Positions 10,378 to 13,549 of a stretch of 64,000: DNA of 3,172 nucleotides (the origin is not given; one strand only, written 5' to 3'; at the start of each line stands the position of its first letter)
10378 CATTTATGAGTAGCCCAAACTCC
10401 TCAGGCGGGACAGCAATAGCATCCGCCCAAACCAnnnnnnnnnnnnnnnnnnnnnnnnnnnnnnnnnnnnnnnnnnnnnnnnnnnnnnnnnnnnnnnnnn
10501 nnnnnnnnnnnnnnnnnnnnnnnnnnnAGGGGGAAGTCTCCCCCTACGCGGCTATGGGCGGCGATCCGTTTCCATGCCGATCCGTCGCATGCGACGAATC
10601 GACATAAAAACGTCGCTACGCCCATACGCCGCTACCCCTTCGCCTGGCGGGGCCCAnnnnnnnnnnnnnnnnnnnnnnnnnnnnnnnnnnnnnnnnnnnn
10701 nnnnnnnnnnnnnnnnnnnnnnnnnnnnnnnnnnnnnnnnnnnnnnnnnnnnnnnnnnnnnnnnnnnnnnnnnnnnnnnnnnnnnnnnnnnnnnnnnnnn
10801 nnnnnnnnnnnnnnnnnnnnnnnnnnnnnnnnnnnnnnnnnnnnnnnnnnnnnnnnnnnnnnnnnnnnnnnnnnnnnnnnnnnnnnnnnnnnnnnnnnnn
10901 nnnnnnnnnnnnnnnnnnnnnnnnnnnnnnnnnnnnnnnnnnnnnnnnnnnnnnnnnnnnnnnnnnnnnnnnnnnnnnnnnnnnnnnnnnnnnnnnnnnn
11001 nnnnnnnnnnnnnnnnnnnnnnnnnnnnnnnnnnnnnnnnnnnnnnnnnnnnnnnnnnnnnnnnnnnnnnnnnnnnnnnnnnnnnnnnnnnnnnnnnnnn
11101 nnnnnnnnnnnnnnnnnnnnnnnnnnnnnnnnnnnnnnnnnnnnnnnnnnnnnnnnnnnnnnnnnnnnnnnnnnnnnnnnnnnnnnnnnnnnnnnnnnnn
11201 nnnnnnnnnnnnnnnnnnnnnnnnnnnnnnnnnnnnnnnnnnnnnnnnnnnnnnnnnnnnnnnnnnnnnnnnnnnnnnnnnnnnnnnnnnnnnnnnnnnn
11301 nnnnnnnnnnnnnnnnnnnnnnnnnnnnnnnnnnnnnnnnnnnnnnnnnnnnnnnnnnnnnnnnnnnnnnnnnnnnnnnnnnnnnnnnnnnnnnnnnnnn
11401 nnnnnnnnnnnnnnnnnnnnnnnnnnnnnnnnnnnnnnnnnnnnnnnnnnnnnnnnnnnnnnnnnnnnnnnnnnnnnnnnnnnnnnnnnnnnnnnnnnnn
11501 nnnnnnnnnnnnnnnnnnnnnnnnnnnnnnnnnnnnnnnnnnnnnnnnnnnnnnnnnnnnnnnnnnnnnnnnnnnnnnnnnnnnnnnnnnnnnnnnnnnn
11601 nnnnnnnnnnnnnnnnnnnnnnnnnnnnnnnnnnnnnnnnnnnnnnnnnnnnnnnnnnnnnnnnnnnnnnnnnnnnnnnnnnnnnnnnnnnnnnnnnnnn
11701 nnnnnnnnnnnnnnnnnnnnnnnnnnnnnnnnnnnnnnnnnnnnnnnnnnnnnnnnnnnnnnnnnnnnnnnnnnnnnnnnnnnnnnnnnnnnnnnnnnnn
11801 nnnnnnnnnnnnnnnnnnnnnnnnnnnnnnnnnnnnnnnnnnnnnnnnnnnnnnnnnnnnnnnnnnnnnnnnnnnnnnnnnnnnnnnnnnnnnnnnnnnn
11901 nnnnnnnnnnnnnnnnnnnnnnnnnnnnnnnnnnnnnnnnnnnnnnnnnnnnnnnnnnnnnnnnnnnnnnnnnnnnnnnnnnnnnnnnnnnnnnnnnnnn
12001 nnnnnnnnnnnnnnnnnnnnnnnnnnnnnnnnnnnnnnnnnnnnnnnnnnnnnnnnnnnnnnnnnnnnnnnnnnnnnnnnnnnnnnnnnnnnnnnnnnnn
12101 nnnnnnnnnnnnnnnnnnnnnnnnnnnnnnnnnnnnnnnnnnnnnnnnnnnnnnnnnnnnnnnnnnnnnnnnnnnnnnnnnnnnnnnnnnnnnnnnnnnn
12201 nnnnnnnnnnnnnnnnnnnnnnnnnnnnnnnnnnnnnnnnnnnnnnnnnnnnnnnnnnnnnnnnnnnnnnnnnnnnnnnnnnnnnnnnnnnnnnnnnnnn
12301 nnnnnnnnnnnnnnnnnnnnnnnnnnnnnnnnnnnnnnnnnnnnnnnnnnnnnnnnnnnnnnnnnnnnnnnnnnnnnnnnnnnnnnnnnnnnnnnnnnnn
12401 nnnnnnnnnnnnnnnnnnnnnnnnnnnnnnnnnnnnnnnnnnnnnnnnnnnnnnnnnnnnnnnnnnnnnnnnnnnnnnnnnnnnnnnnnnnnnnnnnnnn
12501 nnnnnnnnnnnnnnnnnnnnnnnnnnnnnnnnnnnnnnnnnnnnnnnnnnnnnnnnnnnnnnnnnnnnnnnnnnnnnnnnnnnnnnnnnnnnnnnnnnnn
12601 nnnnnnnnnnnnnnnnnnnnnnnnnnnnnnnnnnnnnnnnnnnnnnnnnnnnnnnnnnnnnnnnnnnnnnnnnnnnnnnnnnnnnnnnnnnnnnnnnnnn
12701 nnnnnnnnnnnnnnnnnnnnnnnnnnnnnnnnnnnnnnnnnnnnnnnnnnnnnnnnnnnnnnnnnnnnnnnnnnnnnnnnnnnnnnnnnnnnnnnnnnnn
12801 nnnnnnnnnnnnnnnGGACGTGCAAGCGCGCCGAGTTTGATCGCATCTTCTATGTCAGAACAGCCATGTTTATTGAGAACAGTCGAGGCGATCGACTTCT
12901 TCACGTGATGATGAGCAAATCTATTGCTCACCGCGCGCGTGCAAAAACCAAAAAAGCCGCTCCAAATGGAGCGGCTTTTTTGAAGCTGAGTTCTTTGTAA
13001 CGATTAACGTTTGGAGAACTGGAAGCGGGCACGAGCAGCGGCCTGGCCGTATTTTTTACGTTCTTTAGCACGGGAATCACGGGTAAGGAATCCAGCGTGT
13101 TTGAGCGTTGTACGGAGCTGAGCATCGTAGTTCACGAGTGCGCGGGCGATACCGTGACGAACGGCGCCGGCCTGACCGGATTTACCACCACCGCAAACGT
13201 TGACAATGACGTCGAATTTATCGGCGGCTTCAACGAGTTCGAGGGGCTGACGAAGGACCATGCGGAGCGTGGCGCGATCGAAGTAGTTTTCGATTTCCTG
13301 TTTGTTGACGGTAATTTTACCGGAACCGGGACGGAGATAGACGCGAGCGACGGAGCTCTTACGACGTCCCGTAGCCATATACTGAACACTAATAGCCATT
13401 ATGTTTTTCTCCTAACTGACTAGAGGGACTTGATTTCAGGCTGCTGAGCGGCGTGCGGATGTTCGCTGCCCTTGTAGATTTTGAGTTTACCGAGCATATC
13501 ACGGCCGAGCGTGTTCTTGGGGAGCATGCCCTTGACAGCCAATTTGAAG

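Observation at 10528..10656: New MITE/REP-like intergenic element family with conserved termini (copies at 10528, 35337, 48441, 49678)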

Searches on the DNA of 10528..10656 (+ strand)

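Call 123: search_dna_similar(query=window:10528-10656:+, collection=plasmids, mode=distant, max_rows=5)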
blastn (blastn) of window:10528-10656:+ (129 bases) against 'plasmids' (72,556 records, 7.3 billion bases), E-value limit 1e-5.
No match.

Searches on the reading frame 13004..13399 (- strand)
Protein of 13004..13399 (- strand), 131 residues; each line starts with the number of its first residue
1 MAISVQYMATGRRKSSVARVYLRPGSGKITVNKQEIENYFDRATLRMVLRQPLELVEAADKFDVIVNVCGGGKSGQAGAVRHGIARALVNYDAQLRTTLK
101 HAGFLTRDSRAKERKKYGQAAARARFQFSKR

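Call 99: search_protein_families(library=pfam, proteins=[window:13004-13399:-], max_evalue=0.00001)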
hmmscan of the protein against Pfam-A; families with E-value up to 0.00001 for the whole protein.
window:13004-13399:- (131 aa): 1 family
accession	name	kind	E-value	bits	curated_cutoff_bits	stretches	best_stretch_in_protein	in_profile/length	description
PF00380.25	Ribosomal_S9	-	5.9e-51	172.4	22.5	1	11-131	1-121/121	Ribosomal protein S9/S16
